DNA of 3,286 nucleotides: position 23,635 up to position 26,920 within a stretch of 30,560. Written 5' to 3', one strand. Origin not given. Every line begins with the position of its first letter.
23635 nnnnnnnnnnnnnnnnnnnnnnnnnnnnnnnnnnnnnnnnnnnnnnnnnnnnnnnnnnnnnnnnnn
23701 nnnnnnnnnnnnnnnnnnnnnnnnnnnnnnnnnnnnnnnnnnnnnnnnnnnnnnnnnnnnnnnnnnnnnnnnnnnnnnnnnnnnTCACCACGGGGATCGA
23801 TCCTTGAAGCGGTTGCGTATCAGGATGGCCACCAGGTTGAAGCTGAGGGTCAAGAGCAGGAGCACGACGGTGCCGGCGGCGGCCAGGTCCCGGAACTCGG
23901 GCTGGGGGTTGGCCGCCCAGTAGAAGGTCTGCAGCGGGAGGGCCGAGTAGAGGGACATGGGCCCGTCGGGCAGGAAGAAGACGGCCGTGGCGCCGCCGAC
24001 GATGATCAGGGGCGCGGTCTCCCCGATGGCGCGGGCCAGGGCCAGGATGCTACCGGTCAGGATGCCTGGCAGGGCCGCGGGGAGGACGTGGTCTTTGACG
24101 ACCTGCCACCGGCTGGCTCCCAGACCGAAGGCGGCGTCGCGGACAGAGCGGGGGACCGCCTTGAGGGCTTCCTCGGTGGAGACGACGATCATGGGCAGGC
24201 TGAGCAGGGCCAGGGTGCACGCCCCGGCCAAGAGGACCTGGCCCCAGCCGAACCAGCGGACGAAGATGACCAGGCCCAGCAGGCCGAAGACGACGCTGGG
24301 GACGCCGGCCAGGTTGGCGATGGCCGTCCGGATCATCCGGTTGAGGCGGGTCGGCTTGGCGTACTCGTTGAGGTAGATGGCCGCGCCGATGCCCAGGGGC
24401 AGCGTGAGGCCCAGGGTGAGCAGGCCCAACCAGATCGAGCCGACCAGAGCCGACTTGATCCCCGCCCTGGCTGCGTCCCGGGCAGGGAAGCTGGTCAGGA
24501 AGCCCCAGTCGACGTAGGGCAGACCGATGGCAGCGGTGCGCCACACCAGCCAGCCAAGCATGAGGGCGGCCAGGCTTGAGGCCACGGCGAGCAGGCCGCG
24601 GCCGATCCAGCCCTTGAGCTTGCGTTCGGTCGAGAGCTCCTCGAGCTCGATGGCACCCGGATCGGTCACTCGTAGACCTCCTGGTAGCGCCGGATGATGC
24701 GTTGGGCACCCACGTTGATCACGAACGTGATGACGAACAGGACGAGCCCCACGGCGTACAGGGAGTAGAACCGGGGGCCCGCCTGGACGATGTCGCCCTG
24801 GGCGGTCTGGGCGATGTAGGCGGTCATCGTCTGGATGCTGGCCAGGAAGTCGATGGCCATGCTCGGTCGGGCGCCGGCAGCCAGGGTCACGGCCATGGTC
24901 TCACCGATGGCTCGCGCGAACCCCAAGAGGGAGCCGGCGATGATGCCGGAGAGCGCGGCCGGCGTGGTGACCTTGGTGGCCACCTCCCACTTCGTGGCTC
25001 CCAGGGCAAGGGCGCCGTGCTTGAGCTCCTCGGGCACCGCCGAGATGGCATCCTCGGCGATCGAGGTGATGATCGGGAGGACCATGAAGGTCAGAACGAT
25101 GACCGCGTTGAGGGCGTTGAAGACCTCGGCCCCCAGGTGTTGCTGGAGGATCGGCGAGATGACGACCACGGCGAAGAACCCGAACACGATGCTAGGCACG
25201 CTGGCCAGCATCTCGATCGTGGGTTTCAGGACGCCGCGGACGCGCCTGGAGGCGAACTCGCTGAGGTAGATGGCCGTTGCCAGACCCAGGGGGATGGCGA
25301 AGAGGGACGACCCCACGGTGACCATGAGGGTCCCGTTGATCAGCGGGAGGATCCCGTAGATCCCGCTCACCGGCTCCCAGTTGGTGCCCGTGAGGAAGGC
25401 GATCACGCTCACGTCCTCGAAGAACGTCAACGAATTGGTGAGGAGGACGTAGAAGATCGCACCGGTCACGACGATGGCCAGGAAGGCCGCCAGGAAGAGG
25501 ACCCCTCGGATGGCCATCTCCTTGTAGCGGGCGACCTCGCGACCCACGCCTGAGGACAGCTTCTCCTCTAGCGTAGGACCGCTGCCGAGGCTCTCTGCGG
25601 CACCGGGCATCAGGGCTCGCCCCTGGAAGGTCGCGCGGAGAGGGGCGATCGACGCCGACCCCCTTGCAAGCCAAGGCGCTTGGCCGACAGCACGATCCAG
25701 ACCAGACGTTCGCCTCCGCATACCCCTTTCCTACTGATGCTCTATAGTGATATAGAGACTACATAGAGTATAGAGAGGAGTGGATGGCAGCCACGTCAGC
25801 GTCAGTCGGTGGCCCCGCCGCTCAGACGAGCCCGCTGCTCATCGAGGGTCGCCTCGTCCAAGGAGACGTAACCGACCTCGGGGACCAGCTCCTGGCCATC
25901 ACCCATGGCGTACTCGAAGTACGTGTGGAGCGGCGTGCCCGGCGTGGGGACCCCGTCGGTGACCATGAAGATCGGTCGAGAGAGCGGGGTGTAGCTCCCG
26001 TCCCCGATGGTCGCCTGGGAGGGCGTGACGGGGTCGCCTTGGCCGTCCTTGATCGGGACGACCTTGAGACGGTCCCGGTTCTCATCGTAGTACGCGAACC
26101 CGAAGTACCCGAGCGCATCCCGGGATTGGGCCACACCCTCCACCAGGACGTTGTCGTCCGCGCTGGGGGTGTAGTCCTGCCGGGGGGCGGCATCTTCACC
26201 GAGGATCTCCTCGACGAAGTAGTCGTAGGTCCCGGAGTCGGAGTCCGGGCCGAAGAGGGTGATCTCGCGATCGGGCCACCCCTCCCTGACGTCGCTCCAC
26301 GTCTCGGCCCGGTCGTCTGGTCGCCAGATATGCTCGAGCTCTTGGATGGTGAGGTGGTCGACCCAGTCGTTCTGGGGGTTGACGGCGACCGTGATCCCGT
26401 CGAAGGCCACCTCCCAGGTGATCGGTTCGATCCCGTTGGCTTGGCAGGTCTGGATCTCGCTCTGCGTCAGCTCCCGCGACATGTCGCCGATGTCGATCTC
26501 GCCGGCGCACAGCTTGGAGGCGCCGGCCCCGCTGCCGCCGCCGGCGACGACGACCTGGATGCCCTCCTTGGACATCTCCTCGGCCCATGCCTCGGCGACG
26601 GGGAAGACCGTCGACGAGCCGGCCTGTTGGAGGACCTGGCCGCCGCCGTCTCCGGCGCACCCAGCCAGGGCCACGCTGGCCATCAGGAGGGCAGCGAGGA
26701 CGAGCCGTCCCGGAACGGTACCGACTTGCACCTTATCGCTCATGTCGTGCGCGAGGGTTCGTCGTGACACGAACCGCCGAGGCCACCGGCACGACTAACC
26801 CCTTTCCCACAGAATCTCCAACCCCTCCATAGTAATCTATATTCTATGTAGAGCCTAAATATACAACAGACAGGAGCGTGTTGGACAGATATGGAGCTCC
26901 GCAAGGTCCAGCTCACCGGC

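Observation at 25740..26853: Candidate archaeal phosphate operator shared by two pst promoters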

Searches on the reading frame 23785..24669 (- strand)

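Call 6: search_protein_families(library=pfam, proteins=[window:23785-24669:-])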
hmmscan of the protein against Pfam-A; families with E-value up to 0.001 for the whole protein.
window:23785-24669:- (294 aa): 1 family
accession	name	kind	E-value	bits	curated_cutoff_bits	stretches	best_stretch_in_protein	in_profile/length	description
PF00528.27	BPD_transp_1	-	1.4e-22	80.8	26.4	1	91-288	3-178/184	Binding-protein-dependent transport system inner membrane component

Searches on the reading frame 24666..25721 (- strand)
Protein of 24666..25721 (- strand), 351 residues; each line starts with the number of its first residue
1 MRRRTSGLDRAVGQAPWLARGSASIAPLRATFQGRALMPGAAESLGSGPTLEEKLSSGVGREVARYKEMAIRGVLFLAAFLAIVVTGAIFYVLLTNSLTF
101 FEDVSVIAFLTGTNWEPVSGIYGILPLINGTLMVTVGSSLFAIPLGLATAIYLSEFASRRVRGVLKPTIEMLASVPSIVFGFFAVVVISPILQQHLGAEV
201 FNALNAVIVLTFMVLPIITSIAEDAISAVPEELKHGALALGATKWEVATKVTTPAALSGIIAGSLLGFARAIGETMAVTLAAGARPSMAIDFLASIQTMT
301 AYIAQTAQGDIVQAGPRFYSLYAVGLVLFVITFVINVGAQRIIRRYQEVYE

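Call 6: search_protein_families(library=pfam, proteins=[window:24666-25721:-])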
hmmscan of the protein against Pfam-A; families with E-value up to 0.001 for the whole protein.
window:24666-25721:- (351 aa): 1 family
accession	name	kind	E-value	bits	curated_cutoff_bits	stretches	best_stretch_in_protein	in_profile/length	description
PF00528.27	BPD_transp_1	-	1.6e-20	74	26.4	1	143-346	2-182/184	Binding-protein-dependent transport system inner membrane component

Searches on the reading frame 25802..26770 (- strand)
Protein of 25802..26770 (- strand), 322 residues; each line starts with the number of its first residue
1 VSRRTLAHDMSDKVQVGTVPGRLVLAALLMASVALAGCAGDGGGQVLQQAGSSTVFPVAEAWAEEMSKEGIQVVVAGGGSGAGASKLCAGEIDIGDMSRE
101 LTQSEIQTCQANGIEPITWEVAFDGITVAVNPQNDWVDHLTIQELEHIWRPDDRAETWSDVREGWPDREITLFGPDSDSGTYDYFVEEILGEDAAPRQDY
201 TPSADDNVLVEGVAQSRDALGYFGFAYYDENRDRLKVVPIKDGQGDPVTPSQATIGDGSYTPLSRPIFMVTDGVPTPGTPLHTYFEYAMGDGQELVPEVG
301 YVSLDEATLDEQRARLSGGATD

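Call 6: search_protein_families(library=pfam, proteins=[window:25802-26770:-])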
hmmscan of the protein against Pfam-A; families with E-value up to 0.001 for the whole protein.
window:25802-26770:- (322 aa): 2 families
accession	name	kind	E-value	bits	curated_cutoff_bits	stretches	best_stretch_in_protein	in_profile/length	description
PF12849.12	PBP_like_2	-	1.2e-33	117.4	27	1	46-275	9-249/267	PBP superfamily domain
PF12727.12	PBP_like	-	1.9e-06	27.6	27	1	64-244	2-170/193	PBP superfamily domain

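Call 62: search_protein_families(library=ncbifam, proteins=[window:25802-26770:-], max_evalue=0.001)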
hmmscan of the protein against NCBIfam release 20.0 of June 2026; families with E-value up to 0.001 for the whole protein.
window:25802-26770:- (322 aa): 3 families
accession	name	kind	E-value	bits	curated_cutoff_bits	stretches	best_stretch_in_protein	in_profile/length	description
TIGR02136.1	ptsS_2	subfamily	3.9e-78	262.6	206.6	1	39-303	33-294/295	phosphate ABC transporter substrate-binding protein PstS family protein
TIGR00975.1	3a0107s03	equivalog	9e-11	41.4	205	1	47-134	1-88/315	phosphate ABC transporter substrate-binding protein PstS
NF008171.0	PRK10918.1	equivalog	0.00027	20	339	0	25-131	8-109/346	phosphate ABC transporter substrate-binding protein PstS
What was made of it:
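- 25802..26770 (-): pstS, the phosphate-binding protein. The start is probably GTG 26770 (conserved V-x-R-R), and a lipobox LAGC follows. Pfam PBP_like_2 (call 6) and NCBIfam TIGR02136 (call 62).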
